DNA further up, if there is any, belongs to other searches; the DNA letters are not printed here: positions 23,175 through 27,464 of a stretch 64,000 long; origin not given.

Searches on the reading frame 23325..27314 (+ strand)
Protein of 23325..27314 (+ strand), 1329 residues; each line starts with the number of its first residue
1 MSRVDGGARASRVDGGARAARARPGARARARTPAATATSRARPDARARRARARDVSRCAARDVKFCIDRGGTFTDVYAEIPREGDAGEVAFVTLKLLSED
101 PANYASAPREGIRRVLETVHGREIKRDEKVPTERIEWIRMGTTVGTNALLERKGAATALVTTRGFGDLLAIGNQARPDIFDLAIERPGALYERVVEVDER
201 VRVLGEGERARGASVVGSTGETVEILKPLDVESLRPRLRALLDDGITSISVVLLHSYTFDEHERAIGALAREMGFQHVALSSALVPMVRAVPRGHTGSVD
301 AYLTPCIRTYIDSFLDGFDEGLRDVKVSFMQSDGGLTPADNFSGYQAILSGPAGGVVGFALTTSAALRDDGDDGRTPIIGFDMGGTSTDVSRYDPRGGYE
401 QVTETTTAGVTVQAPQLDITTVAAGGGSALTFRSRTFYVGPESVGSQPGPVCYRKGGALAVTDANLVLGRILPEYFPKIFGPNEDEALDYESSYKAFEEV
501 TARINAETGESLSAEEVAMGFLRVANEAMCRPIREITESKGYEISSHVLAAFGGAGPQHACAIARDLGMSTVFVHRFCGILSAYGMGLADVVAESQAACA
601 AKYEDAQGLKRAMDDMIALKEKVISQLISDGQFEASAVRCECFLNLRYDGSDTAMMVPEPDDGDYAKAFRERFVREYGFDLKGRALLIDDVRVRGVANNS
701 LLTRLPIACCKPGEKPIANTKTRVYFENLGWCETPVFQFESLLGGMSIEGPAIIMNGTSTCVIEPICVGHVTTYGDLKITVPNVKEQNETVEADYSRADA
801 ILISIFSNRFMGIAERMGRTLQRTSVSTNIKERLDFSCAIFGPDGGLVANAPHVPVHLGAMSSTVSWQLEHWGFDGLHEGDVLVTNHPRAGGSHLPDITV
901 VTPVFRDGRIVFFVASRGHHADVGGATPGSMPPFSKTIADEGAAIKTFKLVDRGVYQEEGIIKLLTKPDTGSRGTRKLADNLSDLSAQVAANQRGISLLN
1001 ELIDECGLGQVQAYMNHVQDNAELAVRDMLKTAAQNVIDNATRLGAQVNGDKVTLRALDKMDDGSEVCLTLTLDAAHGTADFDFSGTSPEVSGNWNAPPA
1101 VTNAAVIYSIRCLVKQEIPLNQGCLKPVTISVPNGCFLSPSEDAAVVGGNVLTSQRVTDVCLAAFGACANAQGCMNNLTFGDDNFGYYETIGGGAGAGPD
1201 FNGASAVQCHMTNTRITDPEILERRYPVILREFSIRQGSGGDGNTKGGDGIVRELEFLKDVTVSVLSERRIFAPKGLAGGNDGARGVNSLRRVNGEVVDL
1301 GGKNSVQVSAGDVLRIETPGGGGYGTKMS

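Call 66: search_protein_families(library=pfam, proteins=[window:23325-27314:+], max_evalue=0.00001)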
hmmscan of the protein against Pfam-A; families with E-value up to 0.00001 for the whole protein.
window:23325-27314:+ (1329 aa): 4 families
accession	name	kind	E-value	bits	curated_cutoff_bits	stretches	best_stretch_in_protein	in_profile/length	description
PF02538.19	Hydantoinase_B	-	4.3e-206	685.8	26.8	1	799-1326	1-518/519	Hydantoinase B/oxoprolinase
PF01968.24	Hydantoinase_A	-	2.2e-99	332.8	22.9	1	293-594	1-290/291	Hydantoinase/oxoprolinase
PF05378.19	Hydant_A_N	-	3.3e-54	183.7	25.2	1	64-274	1-176/176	Hydantoinase/oxoprolinase N-terminal region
PF19278.4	Hydant_A_C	-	1.9e-07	31.1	21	1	602-765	7-176/193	Hydantoinase/oxoprolinase C-terminal domain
